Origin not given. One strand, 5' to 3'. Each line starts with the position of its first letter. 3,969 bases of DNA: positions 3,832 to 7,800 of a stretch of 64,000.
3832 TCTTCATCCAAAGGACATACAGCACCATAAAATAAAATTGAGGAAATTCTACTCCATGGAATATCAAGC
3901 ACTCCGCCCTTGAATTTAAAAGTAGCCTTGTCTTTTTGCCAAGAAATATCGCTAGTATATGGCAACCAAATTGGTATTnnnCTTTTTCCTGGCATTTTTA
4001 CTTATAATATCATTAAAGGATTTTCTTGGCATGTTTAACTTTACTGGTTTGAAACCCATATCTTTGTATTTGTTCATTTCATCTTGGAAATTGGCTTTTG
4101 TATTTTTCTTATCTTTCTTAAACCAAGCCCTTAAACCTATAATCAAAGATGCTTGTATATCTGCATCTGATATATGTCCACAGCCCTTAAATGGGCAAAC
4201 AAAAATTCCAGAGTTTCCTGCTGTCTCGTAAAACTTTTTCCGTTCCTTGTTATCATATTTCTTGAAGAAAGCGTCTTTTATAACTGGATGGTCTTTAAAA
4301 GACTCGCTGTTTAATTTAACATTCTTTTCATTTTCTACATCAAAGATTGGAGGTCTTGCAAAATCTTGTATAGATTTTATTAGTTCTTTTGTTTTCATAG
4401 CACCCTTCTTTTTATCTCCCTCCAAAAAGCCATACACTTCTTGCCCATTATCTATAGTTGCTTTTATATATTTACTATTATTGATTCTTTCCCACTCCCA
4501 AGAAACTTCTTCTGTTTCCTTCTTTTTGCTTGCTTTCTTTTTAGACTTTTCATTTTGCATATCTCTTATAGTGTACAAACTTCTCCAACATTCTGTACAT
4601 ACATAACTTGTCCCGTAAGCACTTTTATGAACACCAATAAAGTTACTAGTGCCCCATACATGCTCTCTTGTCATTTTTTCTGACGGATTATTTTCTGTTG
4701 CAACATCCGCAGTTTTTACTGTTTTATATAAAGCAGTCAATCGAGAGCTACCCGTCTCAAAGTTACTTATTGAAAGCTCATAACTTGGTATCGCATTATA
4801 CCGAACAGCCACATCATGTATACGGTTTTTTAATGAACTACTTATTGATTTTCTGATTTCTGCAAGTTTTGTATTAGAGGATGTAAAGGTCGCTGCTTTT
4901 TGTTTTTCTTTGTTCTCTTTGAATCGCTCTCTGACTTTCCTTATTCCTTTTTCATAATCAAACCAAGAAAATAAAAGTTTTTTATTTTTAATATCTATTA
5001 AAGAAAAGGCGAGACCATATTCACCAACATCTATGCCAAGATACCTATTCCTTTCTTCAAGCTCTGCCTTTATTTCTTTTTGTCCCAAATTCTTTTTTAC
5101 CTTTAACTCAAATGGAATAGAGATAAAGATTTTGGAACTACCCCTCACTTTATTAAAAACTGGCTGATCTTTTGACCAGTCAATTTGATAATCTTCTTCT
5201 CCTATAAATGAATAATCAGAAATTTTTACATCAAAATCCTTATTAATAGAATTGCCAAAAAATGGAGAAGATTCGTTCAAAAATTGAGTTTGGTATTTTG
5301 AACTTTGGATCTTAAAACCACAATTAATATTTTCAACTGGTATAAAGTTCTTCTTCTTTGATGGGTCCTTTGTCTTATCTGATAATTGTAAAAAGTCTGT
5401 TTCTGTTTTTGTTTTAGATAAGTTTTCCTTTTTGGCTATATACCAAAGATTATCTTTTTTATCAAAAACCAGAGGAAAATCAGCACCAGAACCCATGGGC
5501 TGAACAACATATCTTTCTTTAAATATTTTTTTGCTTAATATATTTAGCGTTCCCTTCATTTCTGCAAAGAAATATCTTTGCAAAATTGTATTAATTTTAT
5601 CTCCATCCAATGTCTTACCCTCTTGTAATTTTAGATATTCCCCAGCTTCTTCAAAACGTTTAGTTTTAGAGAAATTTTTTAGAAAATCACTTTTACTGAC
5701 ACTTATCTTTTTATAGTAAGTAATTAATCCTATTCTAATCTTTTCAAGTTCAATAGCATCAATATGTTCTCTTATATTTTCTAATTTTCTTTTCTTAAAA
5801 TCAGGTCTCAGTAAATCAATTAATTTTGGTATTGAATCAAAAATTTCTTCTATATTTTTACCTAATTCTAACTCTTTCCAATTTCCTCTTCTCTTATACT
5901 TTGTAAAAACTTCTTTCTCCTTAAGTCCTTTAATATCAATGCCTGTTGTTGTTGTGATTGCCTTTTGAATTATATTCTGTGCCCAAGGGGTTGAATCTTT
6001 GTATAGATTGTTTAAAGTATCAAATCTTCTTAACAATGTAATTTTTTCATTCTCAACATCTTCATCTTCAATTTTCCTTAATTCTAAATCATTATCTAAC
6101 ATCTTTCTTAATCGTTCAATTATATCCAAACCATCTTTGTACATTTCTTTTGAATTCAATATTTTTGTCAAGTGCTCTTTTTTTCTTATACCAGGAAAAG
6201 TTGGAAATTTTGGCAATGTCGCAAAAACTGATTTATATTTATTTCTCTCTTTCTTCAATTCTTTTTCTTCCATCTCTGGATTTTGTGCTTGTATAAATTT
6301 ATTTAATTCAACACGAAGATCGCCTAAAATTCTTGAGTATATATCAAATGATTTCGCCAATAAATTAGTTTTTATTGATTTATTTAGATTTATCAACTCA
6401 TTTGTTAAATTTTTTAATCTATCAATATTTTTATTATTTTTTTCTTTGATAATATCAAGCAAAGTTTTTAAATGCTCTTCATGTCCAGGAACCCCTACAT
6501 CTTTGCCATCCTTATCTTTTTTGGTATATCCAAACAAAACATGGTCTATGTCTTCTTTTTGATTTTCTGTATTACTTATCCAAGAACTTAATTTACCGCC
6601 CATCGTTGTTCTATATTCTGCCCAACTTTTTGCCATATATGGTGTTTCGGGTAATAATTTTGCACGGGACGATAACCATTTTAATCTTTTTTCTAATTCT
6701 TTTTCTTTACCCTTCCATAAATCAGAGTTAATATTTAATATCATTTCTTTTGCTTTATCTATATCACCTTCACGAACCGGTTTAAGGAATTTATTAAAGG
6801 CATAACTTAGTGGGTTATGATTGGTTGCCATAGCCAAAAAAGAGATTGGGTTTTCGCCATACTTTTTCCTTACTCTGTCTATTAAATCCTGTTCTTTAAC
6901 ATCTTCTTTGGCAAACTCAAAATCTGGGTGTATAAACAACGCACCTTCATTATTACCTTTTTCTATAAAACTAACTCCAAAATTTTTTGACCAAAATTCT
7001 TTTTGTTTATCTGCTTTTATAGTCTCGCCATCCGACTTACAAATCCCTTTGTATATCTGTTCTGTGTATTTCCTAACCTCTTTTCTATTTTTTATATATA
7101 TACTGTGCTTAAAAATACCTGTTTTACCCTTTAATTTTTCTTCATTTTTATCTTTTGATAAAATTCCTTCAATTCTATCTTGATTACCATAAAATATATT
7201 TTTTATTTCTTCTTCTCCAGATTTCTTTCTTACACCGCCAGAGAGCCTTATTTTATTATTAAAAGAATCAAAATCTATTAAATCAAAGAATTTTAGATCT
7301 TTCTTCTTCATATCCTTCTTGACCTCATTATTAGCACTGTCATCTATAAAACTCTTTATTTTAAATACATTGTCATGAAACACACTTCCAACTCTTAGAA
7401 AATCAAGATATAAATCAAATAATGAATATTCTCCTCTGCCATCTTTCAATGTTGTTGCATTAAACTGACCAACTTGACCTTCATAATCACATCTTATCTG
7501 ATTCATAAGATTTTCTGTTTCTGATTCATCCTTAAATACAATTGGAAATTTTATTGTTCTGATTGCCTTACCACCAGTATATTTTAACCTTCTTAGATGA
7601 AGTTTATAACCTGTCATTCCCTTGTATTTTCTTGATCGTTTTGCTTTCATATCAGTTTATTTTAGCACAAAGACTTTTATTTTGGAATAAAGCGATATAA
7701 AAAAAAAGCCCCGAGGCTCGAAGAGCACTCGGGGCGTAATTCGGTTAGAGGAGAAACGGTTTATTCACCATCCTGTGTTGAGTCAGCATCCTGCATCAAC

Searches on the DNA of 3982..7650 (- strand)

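Call 66: search_with_rna_model(model_id=R1, sources=[L014, L001, L004, L009, L013], max_evalue=10, show_alignments=4)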
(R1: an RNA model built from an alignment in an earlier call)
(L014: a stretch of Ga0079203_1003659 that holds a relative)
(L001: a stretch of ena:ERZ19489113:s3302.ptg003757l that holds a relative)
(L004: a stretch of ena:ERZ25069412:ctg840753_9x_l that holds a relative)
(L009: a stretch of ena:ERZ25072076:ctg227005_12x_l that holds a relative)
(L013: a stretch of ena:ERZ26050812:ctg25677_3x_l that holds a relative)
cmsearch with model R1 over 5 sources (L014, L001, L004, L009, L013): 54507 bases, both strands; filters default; matches with E-value up to 10: 9.
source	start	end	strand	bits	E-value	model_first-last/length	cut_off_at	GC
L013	6881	6915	+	22.9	0.015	1-55/55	no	0.43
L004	3168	3208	-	15.2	1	1-55/55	no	0.29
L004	1077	1119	-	14.9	1.3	1-55/55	no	0.21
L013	8007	8052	-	14.3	1.7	1-55/55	no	0.26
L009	6053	6107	-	14.2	1.8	1-55/55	no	0.47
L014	1444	1500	-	13.5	2.6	1-55/55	no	0.26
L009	5778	5809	+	13.4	2.8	1-55/55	no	0.38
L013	2466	2520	-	12.3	5.2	1-55/55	no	0.33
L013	1382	1434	+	11.6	7.6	1-55/55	no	0.21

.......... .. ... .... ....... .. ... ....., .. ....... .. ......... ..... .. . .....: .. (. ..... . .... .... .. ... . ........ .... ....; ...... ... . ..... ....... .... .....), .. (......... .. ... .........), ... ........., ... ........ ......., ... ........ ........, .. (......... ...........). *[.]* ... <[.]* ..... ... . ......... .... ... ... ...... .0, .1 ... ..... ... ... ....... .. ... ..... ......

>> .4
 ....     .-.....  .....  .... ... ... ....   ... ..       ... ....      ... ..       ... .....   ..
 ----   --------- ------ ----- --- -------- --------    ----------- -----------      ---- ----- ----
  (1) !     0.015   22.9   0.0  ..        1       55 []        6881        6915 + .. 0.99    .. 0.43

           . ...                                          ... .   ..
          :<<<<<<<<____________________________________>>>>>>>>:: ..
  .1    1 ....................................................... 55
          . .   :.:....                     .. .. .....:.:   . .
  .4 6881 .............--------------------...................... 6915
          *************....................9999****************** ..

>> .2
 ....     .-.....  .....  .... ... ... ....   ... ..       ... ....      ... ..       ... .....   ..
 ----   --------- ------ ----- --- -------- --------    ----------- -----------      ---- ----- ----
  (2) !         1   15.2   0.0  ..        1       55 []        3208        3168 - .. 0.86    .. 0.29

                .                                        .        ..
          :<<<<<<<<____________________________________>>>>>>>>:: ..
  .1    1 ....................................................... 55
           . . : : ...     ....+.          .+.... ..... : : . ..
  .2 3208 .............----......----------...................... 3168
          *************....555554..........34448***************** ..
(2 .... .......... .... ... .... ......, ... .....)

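Call 100: search_with_rna_model(model_id=R1, sources=[L015, L016], max_evalue=1, show_alignments=2)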
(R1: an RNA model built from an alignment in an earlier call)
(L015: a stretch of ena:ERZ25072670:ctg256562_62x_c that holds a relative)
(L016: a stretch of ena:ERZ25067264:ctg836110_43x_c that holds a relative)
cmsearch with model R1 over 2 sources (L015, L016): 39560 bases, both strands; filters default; matches with E-value up to 1: 4.
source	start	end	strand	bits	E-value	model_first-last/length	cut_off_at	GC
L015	9190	9239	-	18.9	0.1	1-55/55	no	0.2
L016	9190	9239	-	18.9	0.1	1-55/55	no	0.2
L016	4893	4923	+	15.3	0.75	1-55/55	no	0.48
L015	13693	13758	+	15.1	0.8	1-55/55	no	0.42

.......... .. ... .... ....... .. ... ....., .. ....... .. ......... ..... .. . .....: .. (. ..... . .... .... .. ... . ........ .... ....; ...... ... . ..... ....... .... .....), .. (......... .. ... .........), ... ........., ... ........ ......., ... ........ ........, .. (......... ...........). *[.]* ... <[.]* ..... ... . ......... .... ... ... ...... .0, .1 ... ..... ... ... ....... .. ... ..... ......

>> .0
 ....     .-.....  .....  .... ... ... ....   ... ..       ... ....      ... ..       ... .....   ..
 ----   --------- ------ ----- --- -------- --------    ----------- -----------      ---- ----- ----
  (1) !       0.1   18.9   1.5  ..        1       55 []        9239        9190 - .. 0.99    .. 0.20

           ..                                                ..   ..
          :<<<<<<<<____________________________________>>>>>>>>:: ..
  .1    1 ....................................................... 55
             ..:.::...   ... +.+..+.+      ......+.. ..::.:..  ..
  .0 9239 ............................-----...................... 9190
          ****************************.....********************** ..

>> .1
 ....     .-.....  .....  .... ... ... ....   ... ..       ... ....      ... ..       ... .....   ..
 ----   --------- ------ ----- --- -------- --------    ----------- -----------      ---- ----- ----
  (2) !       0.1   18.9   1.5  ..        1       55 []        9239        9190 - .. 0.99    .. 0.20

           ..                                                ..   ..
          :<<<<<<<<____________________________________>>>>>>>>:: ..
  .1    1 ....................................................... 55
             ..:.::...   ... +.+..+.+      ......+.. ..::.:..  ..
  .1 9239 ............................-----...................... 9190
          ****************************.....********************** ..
